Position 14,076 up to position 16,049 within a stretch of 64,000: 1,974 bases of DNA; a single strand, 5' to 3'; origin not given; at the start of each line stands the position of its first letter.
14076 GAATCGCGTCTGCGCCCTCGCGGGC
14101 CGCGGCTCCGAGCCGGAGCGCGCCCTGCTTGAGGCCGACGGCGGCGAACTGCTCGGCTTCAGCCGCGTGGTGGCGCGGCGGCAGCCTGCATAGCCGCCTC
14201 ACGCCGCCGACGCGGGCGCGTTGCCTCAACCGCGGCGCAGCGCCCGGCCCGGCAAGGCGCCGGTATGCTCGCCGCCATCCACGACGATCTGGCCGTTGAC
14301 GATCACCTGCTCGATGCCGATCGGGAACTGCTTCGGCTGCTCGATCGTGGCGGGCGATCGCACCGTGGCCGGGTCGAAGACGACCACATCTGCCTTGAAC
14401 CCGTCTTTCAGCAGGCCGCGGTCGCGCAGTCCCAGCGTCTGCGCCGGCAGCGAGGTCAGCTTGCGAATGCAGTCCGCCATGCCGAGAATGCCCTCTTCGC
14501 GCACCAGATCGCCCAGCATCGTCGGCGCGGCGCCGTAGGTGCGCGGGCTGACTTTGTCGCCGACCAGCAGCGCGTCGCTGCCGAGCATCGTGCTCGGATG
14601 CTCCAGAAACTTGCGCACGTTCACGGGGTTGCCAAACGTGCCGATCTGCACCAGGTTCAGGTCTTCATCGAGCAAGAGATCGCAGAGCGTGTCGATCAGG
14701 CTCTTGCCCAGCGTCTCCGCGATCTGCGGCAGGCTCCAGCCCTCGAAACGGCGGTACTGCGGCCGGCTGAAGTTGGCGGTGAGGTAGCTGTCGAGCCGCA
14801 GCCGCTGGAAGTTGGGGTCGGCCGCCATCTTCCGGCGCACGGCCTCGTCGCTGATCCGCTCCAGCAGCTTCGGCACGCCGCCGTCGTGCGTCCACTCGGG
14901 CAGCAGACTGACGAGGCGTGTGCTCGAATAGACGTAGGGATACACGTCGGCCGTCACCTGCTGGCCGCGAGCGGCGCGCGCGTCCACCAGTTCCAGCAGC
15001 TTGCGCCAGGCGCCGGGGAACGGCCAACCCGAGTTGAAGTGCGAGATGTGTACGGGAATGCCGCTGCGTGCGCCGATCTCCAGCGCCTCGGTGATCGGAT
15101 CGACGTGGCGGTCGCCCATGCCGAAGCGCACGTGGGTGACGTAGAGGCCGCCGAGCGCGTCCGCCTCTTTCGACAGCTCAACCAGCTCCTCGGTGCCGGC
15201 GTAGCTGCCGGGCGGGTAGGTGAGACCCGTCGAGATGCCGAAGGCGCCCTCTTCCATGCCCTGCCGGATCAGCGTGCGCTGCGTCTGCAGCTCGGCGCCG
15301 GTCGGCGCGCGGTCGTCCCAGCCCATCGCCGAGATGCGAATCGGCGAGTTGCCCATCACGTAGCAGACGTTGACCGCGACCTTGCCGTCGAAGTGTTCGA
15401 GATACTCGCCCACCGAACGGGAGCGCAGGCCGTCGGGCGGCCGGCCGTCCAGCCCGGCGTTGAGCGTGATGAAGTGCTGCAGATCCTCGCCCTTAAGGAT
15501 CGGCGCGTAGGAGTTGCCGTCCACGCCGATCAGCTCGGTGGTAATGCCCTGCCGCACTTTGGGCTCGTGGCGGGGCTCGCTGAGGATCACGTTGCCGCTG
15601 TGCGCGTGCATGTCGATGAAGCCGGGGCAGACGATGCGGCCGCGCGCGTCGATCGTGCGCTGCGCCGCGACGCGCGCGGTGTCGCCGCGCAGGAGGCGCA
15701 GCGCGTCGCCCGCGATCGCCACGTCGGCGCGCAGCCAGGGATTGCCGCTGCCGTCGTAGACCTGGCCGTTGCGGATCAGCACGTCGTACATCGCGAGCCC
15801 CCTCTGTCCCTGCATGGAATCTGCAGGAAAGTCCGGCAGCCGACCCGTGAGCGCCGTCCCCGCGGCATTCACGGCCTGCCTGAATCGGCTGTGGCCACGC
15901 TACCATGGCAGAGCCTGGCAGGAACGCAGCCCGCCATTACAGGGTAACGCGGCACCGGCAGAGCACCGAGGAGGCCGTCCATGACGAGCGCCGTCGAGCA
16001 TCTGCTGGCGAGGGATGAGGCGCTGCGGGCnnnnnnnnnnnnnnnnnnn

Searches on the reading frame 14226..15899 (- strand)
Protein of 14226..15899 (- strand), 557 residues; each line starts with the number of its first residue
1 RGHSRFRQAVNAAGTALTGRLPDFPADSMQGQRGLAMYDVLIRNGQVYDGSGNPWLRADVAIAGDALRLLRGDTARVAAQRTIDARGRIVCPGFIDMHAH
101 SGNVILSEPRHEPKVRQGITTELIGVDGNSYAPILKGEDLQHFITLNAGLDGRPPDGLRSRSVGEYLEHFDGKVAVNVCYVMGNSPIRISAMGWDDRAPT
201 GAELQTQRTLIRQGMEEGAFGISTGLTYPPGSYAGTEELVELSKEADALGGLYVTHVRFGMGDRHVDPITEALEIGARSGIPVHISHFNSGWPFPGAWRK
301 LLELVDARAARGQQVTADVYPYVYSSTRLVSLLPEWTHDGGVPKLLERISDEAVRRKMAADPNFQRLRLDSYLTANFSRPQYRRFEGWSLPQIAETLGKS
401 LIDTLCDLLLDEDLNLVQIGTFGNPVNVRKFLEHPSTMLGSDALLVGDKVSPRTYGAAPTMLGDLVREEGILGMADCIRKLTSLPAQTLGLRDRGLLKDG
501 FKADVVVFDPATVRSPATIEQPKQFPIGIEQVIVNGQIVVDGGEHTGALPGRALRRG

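Call 73: search_protein_families(library=pfam, proteins=[window:14226-15899:-], max_evalue=0.00001)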
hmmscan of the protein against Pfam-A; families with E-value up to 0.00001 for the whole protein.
window:14226-15899:- (557 aa): 2 families
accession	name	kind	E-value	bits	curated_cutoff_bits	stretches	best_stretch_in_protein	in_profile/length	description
PF07969.17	Amidohydro_3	-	5.9e-23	82.5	29.7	2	428-540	359-472/472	Amidohydrolase family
PF01979.26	Amidohydro_1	-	1.9e-09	37.7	25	0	438-539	246-345/345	Amidohydrolase family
